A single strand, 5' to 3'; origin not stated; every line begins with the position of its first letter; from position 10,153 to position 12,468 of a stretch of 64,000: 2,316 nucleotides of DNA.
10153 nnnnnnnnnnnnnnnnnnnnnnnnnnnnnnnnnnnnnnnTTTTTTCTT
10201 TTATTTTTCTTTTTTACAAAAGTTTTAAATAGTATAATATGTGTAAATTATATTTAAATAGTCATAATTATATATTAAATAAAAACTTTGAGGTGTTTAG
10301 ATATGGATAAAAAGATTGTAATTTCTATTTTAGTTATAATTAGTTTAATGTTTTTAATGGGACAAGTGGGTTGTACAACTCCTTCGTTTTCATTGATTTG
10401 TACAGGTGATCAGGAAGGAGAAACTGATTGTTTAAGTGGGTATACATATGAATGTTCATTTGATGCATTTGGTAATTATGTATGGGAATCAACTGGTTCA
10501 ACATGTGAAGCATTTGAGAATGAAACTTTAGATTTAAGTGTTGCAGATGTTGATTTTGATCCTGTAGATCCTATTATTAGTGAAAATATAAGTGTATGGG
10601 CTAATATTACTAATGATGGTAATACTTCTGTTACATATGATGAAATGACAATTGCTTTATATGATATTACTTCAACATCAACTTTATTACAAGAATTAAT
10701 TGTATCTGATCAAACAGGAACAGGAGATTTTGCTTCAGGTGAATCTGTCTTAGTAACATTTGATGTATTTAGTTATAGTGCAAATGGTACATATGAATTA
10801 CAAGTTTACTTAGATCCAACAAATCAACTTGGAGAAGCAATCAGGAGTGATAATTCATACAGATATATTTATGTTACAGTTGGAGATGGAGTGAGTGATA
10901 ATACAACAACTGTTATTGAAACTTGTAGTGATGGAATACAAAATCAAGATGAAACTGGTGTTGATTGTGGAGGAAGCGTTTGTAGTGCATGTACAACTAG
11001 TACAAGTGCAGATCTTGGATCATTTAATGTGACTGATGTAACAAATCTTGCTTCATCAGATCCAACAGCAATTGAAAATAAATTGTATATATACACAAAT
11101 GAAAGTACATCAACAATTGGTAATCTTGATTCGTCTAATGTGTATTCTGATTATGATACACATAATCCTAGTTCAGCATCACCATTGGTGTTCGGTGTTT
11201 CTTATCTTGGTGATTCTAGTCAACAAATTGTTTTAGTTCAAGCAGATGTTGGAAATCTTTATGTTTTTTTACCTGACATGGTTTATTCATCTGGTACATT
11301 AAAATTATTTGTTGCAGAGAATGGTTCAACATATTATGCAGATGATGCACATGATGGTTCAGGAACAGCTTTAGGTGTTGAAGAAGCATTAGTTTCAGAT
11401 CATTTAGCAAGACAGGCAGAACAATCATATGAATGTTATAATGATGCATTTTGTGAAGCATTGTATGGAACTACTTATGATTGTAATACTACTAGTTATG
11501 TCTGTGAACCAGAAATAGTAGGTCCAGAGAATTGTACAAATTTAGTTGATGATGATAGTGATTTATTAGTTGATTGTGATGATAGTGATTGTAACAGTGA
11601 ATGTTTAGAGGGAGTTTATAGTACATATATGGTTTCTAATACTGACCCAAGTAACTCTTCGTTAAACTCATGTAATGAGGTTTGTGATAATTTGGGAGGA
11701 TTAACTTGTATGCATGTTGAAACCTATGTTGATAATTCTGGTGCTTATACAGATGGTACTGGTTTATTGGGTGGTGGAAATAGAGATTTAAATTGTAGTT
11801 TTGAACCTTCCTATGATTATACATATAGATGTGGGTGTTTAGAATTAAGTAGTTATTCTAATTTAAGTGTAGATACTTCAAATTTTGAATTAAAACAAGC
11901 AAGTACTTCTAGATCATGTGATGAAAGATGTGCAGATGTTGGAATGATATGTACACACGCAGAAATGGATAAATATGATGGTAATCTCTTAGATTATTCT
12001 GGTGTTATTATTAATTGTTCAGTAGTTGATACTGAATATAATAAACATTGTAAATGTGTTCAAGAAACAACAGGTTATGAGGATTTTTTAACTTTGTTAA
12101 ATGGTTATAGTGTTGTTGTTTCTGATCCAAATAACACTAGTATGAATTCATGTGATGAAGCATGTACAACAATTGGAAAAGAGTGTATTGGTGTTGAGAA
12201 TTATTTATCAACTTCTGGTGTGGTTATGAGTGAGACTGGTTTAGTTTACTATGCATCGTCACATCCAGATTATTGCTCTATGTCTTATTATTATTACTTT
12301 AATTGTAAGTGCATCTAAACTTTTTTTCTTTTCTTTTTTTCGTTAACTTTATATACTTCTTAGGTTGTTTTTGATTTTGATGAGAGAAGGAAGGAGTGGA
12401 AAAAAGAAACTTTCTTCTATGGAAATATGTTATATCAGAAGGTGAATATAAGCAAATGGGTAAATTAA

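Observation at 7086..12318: Cluster of three secreted acidic Cys-rich surface proteins with TSP3-like Ca-binding repeats and a novel triplicated C-terminal six-Cys module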

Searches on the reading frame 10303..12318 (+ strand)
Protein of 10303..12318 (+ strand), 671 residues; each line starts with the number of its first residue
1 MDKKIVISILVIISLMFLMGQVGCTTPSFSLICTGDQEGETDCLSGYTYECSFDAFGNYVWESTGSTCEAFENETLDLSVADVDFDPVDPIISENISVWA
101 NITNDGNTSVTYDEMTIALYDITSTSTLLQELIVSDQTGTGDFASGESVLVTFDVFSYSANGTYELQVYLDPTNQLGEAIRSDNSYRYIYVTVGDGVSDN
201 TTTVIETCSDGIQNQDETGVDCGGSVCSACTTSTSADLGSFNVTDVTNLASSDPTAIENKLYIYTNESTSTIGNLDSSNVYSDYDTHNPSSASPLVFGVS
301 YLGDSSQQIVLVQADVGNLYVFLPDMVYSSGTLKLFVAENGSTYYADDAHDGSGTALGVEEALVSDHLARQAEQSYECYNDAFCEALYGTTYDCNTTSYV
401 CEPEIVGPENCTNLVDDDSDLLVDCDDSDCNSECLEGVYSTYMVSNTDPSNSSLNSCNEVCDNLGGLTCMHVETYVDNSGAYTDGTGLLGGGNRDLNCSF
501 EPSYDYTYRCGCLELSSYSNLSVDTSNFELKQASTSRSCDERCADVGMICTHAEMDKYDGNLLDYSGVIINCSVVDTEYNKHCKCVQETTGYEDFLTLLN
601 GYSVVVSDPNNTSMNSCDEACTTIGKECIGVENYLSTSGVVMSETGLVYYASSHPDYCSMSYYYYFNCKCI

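Call 3: search_protein_families(library=pfam, proteins=[window:10303-12318:+], max_evalue=1)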
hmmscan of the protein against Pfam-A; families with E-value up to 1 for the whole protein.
window:10303-12318:+ (671 aa): 1 family
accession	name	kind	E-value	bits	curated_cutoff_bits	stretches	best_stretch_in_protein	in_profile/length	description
PF07705.17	CARDB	-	0.0003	21.4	22.7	1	77-186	3-99/101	CARDB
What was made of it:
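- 10531..10860 (+): P3 CARDB-like domain (aa 77-186). PF07705 at 21.4 bits against cutoff 22.7, profile positions 3-99 of 101 (call 3).
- On Pfam CARDB (PF07705): P3 aa 77-186 scores 21.4 bits, E = 3e-4, covering profile positions 3-99 of 101 (call 3).
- Checked: CARDB in P3 aa 77-186 is borderline: 21.4 bits against a cutoff of 22.7, but it covers nearly the full profile (call 3).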

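Call 4: search_protein_families(library=ncbifam, proteins=[window:10303-12318:+], max_evalue=1)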
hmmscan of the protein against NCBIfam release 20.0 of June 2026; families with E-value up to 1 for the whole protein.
window:10303-12318:+ (671 aa): 1 family
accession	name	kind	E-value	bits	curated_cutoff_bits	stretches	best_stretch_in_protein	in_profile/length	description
NF033662.1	acid_disulf_rpt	repeat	0.00028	20.6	41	1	409-432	5-28/32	acidic double-disulfide repeat-containing protein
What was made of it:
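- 11524..11604 (+): P3 degenerate acidic repeat (aa 408-434). NF033662 at 20.6 bits, below cutoff (call 4).
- On NCBIfam NF033662 acid_disulf_rpt: P3 reaches only 20.6 bits with one degenerate copy (call 4).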

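Call 14: find_related_loci(query=window:10303-12318:+, collection=genome_contigs, flank=10000)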
Query window:10303-12318:+ (671 aa) in genome_contigs; peptide patterns used: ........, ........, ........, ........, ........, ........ (x = any residue, [..] = any of these).
316 stretches matched a pattern; 254 encode a relative of the query (tblastn E <= 1e-3); the best 80 are kept; 78 distinct loci.
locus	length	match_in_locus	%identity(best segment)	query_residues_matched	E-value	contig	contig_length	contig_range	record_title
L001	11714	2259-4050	52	182-241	2e-10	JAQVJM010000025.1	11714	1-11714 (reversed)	MAG: Candidatus Moraniibacteriota bacterium isolate STE_63 NODE_13693_length_11714_cov_16.207129_Sandtown_E, whole genom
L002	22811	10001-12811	38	118-311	8e-10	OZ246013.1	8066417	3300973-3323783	MAG: Saprospiraceae bacterium isolate e1f2261a-3454-464d-be59-2565730905ce genome assembly, chromosome: 1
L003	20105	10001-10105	71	201-235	1e-9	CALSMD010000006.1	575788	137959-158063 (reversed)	MAG: uncultured Flavobacteriaceae bacterium isolate S_MB185_1 genome assembly, contig: contig_1531_S_MB185, whole genome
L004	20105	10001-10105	71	201-235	1e-9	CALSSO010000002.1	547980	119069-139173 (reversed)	MAG: uncultured Flavobacteriaceae bacterium isolate AA_MB54 genome assembly, contig: contig_7474_AA_MB54, whole genome s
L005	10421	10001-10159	55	201-251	1e-9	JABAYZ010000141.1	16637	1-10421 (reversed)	MAG: Flavobacteriaceae bacterium isolate HE327_NSB022 NODE_4506_length_16637_cov_5.442950, whole genome shotgun sequence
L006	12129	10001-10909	68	192-233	2e-9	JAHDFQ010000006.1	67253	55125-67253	MAG: Saprospiraceae bacterium isolate MAG-26 ND_324, whole genome shotgun sequence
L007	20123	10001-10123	63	196-236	2e-9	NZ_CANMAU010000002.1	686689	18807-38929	Uncultured Algibacter sp. isolate 4-491.fasta NODE_2, whole genome shotgun sequence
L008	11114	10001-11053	38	164-289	4e-9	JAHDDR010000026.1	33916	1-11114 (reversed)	MAG: Saprospiraceae bacterium isolate MAG-162 RZ_3571, whole genome shotgun sequence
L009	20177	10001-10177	39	206-276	4e-9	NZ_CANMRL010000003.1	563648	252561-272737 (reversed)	Uncultured Psychroserpens sp. isolate 2-804-G.fasta NODE_3, whole genome shotgun sequence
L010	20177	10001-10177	39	206-276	5e-9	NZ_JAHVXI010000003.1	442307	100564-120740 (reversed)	Psychroserpens luteolus strain XSD401 NODE_3_length_442307_cov_127.077308, whole genome shotgun sequence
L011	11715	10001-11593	32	162-331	6e-9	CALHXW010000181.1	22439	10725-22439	MAG: uncultured bacterium isolate R4_Bin_Bin_91_sub_1 genome assembly, contig: c_000000049835, whole genome shotgun sequ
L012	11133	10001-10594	48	182-234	6e-9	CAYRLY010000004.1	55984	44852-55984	MAG TPA_asm: uncultured Candidatus Saccharibacteria bacterium isolate SRP263991_co2_422 genome assembly, contig: NODE_37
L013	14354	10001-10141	60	198-245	8e-9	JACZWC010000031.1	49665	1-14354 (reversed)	MAG: Bacteroidetes bacterium isolate B1T1B10 B1T1B10_NODE255, whole genome shotgun sequence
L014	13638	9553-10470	31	106-233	2e-8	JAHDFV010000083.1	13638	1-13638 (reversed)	MAG: Saprospiraceae bacterium isolate MAG-30 RZ_12956, whole genome shotgun sequence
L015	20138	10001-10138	60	207-252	2e-8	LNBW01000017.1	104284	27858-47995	MAG: Bacteroidetes bacterium OLB9 UZ09_BCD002CONTIG000017, whole genome shotgun sequence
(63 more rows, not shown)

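Call 21: find_encoding_contigs(protein=window:10303-12318:+, flank=10000, max_places=6)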
Protein window:10303-12318:+ (671 aa): 9 contigs read that carry it; 5 places shown.
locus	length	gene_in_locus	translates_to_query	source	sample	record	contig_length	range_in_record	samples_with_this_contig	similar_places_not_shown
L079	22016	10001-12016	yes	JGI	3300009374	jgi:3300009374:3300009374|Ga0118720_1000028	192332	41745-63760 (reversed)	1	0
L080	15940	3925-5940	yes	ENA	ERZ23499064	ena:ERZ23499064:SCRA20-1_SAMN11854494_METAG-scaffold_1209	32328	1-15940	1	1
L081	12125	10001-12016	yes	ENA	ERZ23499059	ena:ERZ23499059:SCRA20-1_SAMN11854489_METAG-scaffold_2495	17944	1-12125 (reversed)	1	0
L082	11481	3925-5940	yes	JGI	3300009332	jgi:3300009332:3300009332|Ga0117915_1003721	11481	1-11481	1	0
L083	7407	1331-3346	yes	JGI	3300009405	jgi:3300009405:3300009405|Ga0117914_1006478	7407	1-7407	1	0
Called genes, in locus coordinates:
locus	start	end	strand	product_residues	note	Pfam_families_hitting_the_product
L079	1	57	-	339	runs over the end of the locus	PF02800:Gp_dh_C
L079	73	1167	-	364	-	PF01950:FBPase_3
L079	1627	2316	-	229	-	PF02517:Rce1-like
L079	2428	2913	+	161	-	-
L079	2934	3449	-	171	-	-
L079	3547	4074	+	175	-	-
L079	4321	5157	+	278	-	PF00483:NTP_transferase, PF12804:NTP_transf_3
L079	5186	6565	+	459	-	PF02878:PGM_PMM_I, PF02879:PGM_PMM_II, PF02880:PGM_PMM_III, PF00408:PGM_PMM_IV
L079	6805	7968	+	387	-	-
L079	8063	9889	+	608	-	-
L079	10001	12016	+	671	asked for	-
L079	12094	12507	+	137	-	PF01900:RNase_P_Rpp14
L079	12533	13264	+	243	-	PF10584:Proteasome_A_N, PF00227:Proteasome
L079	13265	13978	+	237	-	PF01172:SBDS_N, PF09377:SBDS_domain_II, PF20268:SBDS_C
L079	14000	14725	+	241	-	PF14382:ECR1_N (weak), PF21266:S1_RRP4, PF00013:KH_1, PF15985:KH_6 (weak)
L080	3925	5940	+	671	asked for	-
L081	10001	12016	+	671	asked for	-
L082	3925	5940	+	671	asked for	-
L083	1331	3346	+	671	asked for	-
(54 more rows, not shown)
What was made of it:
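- Checked: Independent metagenome gene callers call the same genes (call 21).
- An S-layer gene lies 8 kb downstream (call 21). An S-layer gene is nearby (call 21).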

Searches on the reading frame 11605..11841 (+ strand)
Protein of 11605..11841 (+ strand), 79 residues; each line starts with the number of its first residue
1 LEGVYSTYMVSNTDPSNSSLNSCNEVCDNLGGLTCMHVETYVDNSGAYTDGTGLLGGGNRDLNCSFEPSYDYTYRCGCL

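Call 41: search_solved_structures(query=A4, max_evalue=10, show_alignments=2)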
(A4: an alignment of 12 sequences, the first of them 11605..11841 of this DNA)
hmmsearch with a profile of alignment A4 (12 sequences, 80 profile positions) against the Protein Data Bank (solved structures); distinct sequences matched with E-value up to 10: 1.
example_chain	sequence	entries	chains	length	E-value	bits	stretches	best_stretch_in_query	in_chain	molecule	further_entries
1mjv_A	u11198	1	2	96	1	12.9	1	23-47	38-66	Vascular Endothelial Growth Factor A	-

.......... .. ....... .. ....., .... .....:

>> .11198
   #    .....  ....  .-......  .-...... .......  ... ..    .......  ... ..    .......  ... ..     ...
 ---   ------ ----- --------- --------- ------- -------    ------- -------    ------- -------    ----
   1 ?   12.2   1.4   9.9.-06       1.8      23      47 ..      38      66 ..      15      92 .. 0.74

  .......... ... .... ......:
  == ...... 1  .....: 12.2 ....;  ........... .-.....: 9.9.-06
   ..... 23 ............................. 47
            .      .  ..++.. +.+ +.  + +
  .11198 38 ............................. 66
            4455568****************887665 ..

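Call 48: predict_structure(alignment_id=A4)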
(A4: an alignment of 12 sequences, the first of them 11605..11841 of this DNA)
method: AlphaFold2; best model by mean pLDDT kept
length: 79 residues; sequences in the alignment: 12
mean_pLDDT: 74.8   pTM: 0.66
mean pLDDT of the five models: 74.8, 73.8, 73.7, 73.2, 72.8
residues with pLDDT >= 90: 7; 70-90: 45; 50-70: 23; < 50: 4
segments of 3 or more residues with pLDDT < 50: none
pLDDT, mean of each block of 10 residues (from residue 1): 72 83 90 84 67 50 72 82
secondary structure, 60 per line:
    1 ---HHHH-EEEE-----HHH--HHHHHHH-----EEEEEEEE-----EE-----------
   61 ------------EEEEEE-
elements in order: H4-7 E9-12 H23-29 E35-42 E73-78
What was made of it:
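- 11605..11841 (+): P3 C-terminal module 1 (the module that was modelled). AF2 pLDDT 74.8, pTM 0.66 (call 48).
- On GT18 (MGAT5) C-terminal Cys-rich domain: The model has pLDDT 74.8 (call 48).
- AF2 pLDDT is 74.8 (call 48). The model rests on 12 sequences with pLDDT 74.8 (call 48).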

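Call 53: fold_search(model_id=the predicted structure, library=pdb)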
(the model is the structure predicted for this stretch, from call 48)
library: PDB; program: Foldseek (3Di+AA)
matches with E <= 10: 51; with E <= 0.001: 0
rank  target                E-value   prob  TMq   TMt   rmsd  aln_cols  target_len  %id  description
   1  6wqd_D                1.3e+00  0.09  0.30  0.22   6.4        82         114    8  The 1.95 A Crystal Structure of the Co-factor Complex of NSP7 and the C-terminal Domain of NSP8 from SARS-CoV-2 (released 2020-05-06)
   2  7dcd_F                1.4e+00  0.07  0.27  0.22   6.2        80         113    9  Nonstructural protein 7 and 8 complex of SARS-CoV-2 (released 2021-03-24)
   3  7jlt_B                1.7e+00  0.07  0.28  0.21   7.3        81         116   10  Crystal Structure of SARS-CoV-2 NSP7-NSP8 complex. (released 2020-08-26)
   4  9pz0_D                1.9e+00  0.08  0.30  0.17   6.3        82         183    8  SARS-CoV-2 core polymerase complex with two UTP incorporation (released 2025-09-17)
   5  9dit_A                2.3e+00  0.08  0.33  0.05   5.3        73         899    4  Ca2+ bound aplysia Slo1 R199Q (released 2025-06-18)
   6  9dkf_A                2.8e+00  0.06  0.31  0.05   5.1        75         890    7  Ca2+ bound aplysia Slo1 R202Q (released 2025-06-18)
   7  9dkn_A                3.0e+00  0.06  0.31  0.05   5.2        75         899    7  Apo aplysia Slo1 R202Q (released 2025-06-11)
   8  6u5r_A                3.0e+00  0.06  0.32  0.13   6.0        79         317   10  Calcium-bound MthK closed state (released 2020-03-25)
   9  4hpf_B                3.2e+00  0.06  0.30  0.08   5.4        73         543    8  Structure of the human SLO3 gating ring (released 2012-11-07)
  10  4hpf_A                3.2e+00  0.06  0.30  0.08   5.4        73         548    8  Structure of the human SLO3 gating ring (released 2012-11-07)
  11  9iwu_B                3.4e+00  0.01  0.16  0.11  11.0        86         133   14  CTB10-PE3.0-(R)-1g complex (released 2025-07-30)
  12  8fz7_A                3.6e+00  0.04  0.30  0.12   5.8        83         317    8  TpeA bound closed MthK-A88F mutant in nanodisc (released 2023-10-11)
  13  5hst_A                3.6e+00  0.02  0.25  0.10  10.7       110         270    6  Crystal structure of the dehydratase domain of MlnB from Bacillus amyloliquefaciens (released 2017-02-01)
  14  9iku_B                3.6e+00  0.01  0.18  0.14  11.0        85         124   13  Crystal structure of Se-Met CTB10 (released 2025-05-14)
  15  7agv_A                3.9e+00  0.09  0.40  0.24   6.1        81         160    7  High-resolution structure of the K+/H+ antiporter subunit KhtT in complex with c-di-AMP (released 2021-03-31)
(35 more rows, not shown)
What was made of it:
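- On GT18 (MGAT5) C-terminal Cys-rich domain: Foldseek found nothing (call 53).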

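Call 60: fold_search(model_id=the predicted structure, library=viral)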
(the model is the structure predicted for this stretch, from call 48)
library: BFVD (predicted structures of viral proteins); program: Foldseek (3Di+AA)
matches with E <= 10: 108; with E <= 0.001: 0
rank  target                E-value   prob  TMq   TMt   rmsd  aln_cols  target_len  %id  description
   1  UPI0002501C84         4.6e-01  0.15  0.31  0.16   6.6        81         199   11  (no name look-up for this kind of identifier)
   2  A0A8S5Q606            1.3e+00  0.08  0.30  0.19   7.1        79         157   15  Uncharacterized protein [Podoviridae sp. ctJaJ36]
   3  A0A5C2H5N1            1.6e+00  0.06  0.28  0.17  11.7        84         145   12  Uncharacterized protein [Sinorhizobium phage ort11]
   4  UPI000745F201         1.7e+00  0.07  0.29  0.22   6.0        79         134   10  (no name look-up for this kind of identifier)
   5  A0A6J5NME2            2.0e+00  0.08  0.33  0.34   9.2        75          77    9  DUF4177 domain-containing protein [uncultured Caudovirales phage]
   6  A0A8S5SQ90            2.5e+00  0.15  0.40  0.52   3.8        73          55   15  Uncharacterized protein [Phage sp. ctPjm15]
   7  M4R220                2.6e+00  0.04  0.30  0.26  13.7        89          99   12  (no name in the UniProt tables at hand)
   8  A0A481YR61            2.6e+00  0.02  0.23  0.19  10.1        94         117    8  Uncharacterized protein [Marseillevirus LCMAC101]
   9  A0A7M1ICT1            3.0e+00  0.01  0.18  0.09   9.3        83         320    8  Capsid protein (Fragment) [Totivirus sp.]
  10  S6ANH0                3.2e+00  0.04  0.29  0.20   7.9        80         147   14  Uncharacterized protein [Bacillus phage phiNIT1]
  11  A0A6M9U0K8            3.2e+00  0.02  0.22  0.14  11.2        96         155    8  Uncharacterized protein [Drosophila-associated filamentous virus]
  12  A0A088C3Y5            3.4e+00  0.06  0.34  0.44   5.8        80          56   15  (no name in the UniProt tables at hand)
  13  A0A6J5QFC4            3.4e+00  0.02  0.24  0.06  11.0        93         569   12  Collagen triple helix repeat [uncultured Caudovirales phage]
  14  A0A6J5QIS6            3.4e+00  0.01  0.18  0.06  11.9        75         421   15  Uncharacterized protein [uncultured Caudovirales phage]
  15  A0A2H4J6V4            3.9e+00  0.04  0.30  0.39   7.5        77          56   17  Uncharacterized protein [uncultured Caudovirales phage]
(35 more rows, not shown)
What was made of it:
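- Tried and rejected: Foldseek against the PDB and BFVD gave nothing significant (calls 53, 60).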

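Call 73: search_protein_families(library=pfam, proteins=[window:11605-11841:+], max_evalue=10)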
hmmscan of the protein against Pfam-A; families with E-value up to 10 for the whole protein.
window:11605-11841:+ (79 aa): 0 families
